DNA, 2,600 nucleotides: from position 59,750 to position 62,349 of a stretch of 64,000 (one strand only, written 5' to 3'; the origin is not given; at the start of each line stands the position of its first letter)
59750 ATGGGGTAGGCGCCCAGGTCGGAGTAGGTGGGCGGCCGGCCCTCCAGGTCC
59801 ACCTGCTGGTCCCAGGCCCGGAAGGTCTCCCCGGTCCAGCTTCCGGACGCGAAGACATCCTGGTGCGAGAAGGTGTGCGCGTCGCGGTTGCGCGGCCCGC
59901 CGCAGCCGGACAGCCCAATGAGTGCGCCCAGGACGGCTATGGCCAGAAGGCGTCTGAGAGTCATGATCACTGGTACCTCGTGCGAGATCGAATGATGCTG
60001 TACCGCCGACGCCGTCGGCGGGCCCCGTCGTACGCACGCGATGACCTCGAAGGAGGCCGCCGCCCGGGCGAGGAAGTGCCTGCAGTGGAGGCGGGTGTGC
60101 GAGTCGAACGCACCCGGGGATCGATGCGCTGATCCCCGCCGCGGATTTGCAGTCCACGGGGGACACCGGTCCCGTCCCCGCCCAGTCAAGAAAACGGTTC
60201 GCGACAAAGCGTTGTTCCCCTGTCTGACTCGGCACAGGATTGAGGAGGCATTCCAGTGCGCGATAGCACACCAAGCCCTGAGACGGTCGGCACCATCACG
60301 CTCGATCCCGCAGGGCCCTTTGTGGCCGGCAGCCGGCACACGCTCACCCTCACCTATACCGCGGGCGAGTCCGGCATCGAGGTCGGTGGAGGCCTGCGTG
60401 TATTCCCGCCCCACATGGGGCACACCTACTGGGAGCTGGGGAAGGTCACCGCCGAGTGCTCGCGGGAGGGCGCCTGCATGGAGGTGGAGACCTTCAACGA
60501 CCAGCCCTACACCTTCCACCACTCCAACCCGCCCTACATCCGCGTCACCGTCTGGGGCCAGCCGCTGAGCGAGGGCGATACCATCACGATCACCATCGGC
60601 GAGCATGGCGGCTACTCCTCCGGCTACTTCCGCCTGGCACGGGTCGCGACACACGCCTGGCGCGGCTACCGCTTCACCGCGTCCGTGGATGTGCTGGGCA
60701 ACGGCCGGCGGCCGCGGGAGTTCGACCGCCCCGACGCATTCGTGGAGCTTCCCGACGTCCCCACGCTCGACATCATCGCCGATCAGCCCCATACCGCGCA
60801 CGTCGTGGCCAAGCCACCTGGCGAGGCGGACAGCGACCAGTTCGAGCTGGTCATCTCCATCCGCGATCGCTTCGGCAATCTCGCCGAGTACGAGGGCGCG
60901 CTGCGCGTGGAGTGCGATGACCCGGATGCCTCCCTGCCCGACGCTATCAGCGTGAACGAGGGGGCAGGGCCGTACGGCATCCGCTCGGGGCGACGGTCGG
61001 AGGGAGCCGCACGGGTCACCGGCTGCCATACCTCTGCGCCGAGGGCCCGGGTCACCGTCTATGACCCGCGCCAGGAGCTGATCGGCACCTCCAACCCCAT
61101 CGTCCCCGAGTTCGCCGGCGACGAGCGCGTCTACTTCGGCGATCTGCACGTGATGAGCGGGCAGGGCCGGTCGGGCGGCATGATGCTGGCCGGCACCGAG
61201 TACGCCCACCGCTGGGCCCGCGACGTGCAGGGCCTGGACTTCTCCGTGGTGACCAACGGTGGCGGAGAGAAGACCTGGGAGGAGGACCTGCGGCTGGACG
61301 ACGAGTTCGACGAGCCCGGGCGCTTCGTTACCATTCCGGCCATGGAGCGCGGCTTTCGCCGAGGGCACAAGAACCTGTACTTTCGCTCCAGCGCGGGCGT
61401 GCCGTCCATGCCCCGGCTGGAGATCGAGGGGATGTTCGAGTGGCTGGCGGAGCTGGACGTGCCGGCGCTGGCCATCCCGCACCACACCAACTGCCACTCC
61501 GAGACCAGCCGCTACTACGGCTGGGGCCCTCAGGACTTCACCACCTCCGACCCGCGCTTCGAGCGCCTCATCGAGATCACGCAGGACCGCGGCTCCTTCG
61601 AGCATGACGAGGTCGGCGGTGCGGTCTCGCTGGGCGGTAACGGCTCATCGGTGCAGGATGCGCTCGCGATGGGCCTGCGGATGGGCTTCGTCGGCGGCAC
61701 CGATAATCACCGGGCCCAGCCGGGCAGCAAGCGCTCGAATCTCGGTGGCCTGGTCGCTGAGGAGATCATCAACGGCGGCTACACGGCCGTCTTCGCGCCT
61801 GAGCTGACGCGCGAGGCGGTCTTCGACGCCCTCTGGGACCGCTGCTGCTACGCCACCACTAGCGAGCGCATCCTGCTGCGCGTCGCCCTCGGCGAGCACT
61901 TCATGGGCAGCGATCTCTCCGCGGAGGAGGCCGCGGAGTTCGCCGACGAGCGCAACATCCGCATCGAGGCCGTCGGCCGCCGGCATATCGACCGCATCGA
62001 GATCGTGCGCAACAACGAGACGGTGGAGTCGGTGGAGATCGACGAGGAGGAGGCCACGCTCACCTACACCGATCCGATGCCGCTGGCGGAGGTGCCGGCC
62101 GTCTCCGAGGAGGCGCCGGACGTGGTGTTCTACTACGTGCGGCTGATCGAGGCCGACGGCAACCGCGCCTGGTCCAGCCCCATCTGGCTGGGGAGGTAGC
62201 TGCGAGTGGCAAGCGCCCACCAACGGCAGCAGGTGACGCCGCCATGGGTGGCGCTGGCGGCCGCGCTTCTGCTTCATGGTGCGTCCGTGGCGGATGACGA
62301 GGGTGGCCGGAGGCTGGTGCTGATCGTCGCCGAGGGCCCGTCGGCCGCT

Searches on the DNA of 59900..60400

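Call 71: search_rna_families(source=window, start=59900, end=60400, threshold=evalue, max_evalue=0.01, show_alignments=3)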
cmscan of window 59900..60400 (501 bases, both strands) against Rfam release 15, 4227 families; matches with E-value up to 0.01: 1.
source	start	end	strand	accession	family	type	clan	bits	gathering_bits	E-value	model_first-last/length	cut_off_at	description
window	60089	60183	-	RF01852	tRNA-Sec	Gene; tRNA;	CL00001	59.4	47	1.2e-11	1-91/91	no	Selenocysteine transfer RNA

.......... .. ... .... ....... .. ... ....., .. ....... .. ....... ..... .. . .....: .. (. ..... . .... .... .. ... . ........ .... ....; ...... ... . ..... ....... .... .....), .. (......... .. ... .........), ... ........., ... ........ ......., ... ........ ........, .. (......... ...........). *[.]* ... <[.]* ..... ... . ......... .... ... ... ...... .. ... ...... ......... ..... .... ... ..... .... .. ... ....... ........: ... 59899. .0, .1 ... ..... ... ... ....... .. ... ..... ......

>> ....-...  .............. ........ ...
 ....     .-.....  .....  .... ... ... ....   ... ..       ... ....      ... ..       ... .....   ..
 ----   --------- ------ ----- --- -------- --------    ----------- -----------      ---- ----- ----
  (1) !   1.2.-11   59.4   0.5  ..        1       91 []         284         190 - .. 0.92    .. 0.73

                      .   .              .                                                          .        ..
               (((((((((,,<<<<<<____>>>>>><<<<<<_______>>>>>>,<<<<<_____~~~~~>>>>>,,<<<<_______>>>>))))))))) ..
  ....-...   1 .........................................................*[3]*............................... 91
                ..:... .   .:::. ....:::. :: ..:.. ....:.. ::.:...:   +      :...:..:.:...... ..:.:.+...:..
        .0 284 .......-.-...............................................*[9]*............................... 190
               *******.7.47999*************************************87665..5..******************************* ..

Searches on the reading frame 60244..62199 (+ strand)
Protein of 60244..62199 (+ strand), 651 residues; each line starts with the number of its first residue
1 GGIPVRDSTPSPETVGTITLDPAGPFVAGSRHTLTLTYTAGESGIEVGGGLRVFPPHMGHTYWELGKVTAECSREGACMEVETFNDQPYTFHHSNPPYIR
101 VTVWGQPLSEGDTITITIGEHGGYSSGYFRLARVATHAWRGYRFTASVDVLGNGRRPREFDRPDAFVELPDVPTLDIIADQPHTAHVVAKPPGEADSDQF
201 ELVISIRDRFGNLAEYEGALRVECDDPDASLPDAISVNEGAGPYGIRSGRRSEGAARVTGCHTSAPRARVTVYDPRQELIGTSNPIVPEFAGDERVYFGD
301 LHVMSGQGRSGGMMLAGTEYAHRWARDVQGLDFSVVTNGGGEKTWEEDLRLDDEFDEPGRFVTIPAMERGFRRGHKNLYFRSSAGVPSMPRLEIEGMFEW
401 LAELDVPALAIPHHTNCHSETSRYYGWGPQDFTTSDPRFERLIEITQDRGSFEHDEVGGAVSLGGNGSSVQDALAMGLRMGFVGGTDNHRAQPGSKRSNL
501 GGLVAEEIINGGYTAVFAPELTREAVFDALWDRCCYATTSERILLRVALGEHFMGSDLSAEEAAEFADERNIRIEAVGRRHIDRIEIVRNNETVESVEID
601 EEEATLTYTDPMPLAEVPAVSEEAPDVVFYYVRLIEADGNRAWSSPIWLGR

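Call 15: search_protein_families(library=pfam, proteins=[window:60244-62199:+], max_evalue=0.01)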
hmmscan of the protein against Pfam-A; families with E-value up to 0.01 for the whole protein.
window:60244-62199:+ (651 aa): 1 family
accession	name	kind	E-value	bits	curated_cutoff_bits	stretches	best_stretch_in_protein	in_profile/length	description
PF12228.14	DUF3604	-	3e-17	62.7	20.4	1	503-569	370-436/591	Protein of unknown function (DUF3604)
